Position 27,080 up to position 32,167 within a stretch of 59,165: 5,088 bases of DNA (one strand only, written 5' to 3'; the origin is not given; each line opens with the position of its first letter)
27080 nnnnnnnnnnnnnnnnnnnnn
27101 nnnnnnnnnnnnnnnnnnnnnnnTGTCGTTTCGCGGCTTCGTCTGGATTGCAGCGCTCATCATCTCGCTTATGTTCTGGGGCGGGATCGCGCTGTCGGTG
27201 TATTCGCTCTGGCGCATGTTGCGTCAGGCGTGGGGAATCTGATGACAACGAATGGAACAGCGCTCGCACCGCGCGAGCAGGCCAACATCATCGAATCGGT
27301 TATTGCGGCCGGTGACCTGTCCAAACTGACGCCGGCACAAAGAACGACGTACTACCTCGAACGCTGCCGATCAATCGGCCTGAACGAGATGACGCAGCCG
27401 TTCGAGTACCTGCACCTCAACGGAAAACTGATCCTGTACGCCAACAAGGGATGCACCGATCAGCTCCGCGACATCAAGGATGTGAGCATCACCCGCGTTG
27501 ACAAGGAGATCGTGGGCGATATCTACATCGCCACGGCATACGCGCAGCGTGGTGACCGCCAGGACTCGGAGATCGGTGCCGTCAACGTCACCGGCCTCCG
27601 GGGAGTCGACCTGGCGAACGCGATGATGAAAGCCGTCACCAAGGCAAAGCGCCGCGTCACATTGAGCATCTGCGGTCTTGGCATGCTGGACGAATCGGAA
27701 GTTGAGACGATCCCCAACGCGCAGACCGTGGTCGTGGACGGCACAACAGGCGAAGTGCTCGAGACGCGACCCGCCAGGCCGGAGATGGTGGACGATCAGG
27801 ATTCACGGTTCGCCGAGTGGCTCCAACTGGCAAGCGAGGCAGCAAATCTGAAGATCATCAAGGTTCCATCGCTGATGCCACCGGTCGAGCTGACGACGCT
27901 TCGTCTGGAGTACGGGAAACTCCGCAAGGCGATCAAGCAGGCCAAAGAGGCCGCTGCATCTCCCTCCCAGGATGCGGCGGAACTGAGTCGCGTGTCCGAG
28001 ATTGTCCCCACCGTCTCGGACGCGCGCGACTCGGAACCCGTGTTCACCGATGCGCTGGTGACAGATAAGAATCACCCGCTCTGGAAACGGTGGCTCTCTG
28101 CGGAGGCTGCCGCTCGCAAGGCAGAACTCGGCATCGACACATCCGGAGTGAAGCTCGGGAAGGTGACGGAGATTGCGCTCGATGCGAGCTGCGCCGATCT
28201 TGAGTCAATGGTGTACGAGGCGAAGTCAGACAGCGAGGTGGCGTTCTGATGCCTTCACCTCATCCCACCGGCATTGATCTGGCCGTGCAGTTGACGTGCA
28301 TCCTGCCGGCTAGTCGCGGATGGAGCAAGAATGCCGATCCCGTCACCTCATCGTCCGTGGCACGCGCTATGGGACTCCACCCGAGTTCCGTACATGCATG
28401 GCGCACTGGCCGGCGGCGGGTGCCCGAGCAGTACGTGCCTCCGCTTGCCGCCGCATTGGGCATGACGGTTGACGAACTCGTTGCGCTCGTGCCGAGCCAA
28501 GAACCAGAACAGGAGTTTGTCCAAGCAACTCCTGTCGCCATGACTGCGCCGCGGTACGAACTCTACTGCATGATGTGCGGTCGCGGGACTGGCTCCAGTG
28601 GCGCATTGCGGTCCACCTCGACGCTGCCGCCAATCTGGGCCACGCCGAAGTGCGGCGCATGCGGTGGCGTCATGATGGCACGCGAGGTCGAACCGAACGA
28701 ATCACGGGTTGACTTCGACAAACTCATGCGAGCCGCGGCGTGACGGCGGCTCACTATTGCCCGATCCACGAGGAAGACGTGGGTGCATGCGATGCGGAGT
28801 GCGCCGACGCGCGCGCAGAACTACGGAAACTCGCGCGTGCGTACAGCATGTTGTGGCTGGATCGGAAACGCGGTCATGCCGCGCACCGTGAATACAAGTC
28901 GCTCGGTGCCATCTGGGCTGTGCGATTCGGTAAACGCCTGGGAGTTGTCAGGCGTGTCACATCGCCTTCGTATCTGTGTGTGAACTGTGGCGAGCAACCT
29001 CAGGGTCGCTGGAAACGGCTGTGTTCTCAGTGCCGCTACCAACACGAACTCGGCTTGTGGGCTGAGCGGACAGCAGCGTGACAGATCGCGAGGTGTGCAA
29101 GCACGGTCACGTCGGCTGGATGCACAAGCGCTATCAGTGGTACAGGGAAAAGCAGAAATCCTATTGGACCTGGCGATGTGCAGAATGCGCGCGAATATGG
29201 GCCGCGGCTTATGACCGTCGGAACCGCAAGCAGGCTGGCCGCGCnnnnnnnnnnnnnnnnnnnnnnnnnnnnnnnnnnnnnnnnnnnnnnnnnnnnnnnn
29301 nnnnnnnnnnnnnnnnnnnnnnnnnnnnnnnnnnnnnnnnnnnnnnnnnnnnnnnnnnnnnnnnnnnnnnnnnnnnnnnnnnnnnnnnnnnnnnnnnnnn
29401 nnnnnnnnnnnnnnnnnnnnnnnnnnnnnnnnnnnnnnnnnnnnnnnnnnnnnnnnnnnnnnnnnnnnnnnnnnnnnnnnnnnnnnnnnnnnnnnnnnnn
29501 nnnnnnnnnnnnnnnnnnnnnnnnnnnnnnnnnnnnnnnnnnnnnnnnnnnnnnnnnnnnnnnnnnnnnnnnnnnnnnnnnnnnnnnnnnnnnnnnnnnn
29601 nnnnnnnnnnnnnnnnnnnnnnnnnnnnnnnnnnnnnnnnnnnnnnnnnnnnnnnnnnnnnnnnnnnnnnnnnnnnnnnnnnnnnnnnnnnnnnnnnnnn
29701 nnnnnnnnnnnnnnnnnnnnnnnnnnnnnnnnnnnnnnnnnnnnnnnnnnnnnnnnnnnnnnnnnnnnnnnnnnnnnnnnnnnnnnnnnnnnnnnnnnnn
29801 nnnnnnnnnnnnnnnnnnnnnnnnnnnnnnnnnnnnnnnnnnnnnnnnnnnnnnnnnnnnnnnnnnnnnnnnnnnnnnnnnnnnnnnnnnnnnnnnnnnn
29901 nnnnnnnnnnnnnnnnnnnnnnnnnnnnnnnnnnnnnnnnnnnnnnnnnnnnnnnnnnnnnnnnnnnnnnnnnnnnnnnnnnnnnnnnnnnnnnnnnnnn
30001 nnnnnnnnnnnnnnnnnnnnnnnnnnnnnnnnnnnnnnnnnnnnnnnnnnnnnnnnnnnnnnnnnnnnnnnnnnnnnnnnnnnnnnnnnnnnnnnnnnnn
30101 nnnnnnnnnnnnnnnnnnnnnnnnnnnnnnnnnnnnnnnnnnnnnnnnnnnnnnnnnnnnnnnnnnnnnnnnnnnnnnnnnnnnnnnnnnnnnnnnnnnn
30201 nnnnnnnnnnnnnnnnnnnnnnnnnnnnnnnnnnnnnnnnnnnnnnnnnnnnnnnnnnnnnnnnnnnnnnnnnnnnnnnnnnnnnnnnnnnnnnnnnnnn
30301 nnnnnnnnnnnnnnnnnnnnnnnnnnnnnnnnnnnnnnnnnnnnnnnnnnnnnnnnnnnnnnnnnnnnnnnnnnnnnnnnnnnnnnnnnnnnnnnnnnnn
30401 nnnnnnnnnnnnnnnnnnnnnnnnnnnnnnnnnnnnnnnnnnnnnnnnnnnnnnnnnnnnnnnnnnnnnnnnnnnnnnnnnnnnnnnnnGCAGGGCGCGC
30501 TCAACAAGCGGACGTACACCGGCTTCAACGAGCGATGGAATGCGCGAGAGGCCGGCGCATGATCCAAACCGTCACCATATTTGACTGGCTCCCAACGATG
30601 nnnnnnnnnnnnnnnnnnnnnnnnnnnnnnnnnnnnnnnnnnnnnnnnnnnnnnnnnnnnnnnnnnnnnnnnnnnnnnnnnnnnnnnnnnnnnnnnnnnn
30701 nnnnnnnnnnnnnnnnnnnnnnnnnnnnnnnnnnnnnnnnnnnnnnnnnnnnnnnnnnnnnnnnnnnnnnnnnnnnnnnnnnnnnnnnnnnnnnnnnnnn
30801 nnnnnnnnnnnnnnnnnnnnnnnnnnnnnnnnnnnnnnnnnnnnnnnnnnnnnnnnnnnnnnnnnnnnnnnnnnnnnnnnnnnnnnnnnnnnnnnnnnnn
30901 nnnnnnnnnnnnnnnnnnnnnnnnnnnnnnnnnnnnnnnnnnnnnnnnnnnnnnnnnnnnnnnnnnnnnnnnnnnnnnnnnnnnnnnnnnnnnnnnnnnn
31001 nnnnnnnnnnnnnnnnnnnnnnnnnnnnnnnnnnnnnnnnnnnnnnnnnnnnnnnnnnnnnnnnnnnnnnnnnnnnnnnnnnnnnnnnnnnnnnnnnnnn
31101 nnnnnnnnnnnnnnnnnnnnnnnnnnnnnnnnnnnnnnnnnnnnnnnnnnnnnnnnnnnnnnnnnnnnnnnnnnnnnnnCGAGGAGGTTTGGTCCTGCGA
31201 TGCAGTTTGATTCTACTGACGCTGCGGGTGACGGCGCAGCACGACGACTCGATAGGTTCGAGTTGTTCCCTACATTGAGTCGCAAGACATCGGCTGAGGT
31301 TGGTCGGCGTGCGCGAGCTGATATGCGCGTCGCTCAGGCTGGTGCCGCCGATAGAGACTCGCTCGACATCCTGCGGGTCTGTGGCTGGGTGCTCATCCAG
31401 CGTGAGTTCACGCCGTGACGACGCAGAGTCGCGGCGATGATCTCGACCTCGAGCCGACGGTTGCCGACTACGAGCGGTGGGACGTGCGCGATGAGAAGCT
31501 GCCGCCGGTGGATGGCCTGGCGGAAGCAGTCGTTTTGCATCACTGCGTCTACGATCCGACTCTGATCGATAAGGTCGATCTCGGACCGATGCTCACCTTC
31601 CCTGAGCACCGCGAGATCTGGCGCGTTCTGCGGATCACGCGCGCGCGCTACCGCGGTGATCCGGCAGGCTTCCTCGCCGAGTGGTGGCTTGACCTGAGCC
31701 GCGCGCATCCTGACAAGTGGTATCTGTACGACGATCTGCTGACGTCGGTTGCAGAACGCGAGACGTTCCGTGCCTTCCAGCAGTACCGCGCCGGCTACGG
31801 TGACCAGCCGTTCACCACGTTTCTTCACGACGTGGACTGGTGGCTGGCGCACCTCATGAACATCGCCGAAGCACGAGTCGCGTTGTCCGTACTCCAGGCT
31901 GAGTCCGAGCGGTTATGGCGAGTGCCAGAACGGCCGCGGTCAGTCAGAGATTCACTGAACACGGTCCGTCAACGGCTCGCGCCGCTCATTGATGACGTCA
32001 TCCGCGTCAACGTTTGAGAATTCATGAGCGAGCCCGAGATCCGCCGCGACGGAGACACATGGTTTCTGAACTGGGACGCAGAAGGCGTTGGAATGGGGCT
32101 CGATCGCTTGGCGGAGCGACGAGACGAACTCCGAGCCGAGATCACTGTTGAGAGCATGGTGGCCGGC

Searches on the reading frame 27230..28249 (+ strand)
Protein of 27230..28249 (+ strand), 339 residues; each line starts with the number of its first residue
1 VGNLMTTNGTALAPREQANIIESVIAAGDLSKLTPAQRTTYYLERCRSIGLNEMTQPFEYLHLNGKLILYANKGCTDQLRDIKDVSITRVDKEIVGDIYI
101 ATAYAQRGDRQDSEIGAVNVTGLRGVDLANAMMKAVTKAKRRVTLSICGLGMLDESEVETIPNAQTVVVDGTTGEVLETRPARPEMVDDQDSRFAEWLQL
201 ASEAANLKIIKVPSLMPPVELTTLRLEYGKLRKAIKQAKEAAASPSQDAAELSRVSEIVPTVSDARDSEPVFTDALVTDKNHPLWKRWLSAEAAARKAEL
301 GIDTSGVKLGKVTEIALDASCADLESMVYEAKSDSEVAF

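Call 26: search_protein_families(library=ncbifam, max_evalue=0.01, proteins=[window:27230-28249:+])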
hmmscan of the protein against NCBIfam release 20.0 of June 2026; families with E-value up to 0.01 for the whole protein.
window:27230-28249:+ (339 aa): 0 families

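Call 33: search_protein_families(library=phrogs, max_evalue=0.001, proteins=[window:27230-28249:+])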
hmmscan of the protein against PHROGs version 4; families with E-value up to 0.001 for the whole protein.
window:27230-28249:+ (339 aa): 0 families

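Call 49: search_protein_families(library=padloc, max_evalue=0.01, proteins=[window:27230-28249:+])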
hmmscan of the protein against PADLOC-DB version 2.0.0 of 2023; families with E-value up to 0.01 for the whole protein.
window:27230-28249:+ (339 aa): 0 families

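Call 89: search_solved_structures(query=window:27230-28249:+, max_evalue=1)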
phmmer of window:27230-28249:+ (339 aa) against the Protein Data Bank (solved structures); distinct sequences matched with E-value up to 1: 2.
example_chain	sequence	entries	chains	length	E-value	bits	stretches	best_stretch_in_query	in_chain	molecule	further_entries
2kjd_A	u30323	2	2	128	0.54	12.7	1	4-65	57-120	Sodium/hydrogen exchange regulatory cofactor NHE-RF1 | Na(+)/H(+) exchange regulatory cofactor NHE-RF1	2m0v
6rqr_A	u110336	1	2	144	0.67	12.4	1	4-65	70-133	Na(+)/H(+) exchange regulatory cofactor NHE-RF1,Cystic fibrosis transmembrane conductance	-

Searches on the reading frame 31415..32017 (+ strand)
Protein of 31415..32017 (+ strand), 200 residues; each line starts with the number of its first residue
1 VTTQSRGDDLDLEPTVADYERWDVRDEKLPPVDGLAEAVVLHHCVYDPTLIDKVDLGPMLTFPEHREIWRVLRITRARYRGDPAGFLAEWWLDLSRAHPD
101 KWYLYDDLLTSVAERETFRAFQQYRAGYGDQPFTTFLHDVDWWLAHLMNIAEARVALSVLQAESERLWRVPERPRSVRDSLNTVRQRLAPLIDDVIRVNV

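Call 26: search_protein_families(library=ncbifam, max_evalue=0.01, proteins=[window:31415-32017:+])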
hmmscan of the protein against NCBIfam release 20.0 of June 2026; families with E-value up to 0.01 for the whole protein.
window:31415-32017:+ (200 aa): 0 families

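Call 33: search_protein_families(library=phrogs, max_evalue=0.001, proteins=[window:31415-32017:+])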
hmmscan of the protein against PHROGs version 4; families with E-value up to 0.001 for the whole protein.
window:31415-32017:+ (200 aa): 0 families

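Call 90: search_solved_structures(query=window:31415-32017:+, max_evalue=1)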
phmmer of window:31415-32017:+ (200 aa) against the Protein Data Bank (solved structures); distinct sequences matched with E-value up to 1: 4.
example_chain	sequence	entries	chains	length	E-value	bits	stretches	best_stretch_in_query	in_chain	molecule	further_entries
2hpi_A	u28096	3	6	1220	0.077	15.9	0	6-104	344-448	DNA polymerase III alpha subunit | DNA polymerase III subunit alpha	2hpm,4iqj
3e0d_A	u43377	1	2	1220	0.079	15.9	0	6-104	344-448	DNA polymerase III subunit alpha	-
7y8l_A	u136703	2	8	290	0.57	13.1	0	57-91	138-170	reductase for protein | reductase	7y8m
7y8n_A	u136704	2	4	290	0.58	13.1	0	57-91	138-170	Beta-hydroxyacid dehydrogenase, 3-hydroxyisobutyrate dehydrogenase | SciR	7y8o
